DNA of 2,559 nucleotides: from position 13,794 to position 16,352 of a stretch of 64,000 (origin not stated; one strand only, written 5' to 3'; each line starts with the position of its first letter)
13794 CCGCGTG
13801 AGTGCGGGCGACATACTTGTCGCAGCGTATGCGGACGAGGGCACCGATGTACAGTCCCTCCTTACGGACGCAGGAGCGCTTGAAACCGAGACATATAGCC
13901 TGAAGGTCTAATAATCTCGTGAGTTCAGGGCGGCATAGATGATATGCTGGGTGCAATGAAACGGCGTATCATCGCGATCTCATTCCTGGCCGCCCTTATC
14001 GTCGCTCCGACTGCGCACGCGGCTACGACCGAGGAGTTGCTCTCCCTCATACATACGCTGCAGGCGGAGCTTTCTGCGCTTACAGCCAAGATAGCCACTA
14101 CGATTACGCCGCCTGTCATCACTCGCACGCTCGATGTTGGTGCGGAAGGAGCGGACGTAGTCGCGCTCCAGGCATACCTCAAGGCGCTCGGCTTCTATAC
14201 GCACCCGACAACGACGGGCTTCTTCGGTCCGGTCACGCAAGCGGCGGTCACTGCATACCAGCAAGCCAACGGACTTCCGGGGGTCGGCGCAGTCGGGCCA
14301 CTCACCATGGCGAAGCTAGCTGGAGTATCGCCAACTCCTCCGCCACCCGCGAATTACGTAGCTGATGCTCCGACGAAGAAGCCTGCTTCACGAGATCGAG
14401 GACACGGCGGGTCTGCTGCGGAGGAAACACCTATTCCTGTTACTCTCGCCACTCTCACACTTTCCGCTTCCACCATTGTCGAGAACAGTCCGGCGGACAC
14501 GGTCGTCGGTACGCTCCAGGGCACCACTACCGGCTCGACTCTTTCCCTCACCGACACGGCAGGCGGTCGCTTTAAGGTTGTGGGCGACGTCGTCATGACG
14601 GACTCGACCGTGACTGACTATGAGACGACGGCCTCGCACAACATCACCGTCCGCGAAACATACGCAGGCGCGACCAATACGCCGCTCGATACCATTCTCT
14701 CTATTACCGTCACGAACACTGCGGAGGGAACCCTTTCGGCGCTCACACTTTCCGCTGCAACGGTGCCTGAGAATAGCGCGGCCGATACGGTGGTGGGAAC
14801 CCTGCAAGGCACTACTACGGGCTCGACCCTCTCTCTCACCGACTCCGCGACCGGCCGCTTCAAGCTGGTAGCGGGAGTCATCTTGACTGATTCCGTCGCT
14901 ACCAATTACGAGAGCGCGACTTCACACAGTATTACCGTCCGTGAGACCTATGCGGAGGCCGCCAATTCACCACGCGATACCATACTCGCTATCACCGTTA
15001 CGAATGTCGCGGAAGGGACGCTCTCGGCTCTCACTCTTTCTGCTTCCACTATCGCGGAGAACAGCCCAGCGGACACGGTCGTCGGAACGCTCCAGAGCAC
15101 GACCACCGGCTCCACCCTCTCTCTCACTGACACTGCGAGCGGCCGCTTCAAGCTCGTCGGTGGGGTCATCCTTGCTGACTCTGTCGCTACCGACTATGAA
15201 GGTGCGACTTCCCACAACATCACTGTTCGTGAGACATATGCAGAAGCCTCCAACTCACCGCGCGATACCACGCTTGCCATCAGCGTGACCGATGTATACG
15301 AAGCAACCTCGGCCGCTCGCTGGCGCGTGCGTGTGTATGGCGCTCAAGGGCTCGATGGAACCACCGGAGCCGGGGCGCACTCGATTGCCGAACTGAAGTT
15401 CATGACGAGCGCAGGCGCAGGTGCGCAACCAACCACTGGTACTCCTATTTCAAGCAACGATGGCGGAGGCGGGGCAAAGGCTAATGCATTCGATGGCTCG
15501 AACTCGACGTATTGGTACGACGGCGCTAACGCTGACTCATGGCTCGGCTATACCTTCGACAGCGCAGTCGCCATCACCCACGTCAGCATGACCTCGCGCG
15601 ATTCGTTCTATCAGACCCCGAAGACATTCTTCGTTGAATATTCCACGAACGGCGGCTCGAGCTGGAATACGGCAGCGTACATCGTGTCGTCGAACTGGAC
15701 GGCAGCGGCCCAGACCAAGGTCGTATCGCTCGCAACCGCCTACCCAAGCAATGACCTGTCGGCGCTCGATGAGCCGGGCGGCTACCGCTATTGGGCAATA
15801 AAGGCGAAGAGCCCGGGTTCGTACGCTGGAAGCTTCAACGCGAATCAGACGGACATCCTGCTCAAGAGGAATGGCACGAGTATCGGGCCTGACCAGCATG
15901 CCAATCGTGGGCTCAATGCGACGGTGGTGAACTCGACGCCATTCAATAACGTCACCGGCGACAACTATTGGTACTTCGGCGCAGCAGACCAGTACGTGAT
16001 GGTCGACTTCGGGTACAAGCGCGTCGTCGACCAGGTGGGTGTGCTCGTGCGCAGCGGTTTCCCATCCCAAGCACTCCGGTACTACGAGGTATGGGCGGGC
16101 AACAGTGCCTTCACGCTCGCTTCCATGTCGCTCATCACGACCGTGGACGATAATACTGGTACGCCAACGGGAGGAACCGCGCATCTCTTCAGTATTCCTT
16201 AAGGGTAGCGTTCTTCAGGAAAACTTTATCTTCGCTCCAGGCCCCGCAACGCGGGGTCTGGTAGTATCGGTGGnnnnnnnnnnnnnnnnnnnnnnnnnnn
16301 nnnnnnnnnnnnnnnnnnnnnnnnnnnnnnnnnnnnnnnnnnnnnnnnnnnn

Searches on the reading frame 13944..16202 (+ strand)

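Call 3: search_protein_families(library=pfam, proteins=[window:13944-16202:+], max_evalue=0.01)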
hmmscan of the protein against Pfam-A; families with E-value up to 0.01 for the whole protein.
window:13944-16202:+ (752 aa): 3 families
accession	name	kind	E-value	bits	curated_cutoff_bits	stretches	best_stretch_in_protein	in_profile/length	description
PF01471.23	PG_binding_1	-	2.7e-15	56.7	23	1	69-125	2-57/57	Putative peptidoglycan binding domain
PF00754.31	F5_F8_type_C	-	2.3e-14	54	28.2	1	503-595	5-98/127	F5/8 type C domain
PF22633.2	F5_F8_type_C_2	-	2.4e-12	47.7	27.8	1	514-592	1-77/91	NedA-like, galactose-binding domain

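Call 12: search_protein_families(library=ncbifam, proteins=[window:13944-16202:+], max_evalue=0.1)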
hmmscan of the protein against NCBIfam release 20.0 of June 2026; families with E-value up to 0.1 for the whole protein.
window:13944-16202:+ (752 aa): 5 families
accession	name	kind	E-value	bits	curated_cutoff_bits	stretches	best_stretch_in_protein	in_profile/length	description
TIGR02869.1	spore_SleB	equivalog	1.6e-10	41.2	236.5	1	61-127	5-69/201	spore cortex-lytic enzyme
NF047619.1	NADase_discoid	domain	0.0017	18.5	38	1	512-550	15-56/130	NADase-type glycan-binding domain-containing protein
TIGR03979.1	His_Ser_Rich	equivalog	0.012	15.6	121.65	1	70-123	132-184/190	His-Xaa-Ser repeat protein HxsA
NF052377.1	lmo1851_S41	exception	0.029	13.1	725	1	61-124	382-444/468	lmo1851 family serine protease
NF053689.1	BamJ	equivalog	0.076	13.3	100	0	313-363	95-145/184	BamJ family beta-barrel-assembly machinery protein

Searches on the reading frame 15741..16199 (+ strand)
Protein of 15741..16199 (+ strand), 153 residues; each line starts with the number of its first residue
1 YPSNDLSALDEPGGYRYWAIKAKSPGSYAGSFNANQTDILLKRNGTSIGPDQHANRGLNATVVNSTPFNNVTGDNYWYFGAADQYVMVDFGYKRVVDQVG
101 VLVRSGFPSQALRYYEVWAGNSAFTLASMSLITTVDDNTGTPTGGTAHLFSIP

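Call 91: search_protein_families(library=pfam, proteins=[window:15741-16199:+], max_evalue=1)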
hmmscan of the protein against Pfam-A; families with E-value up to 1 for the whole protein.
window:15741-16199:+ (153 aa): 2 families
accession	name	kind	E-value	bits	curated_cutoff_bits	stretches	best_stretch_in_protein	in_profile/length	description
PF22633.2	F5_F8_type_C_2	-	0.0093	17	27.8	1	76-143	11-73/91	NedA-like, galactose-binding domain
PF00754.31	F5_F8_type_C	-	0.014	16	28.2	1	67-122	14-73/127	F5/8 type C domain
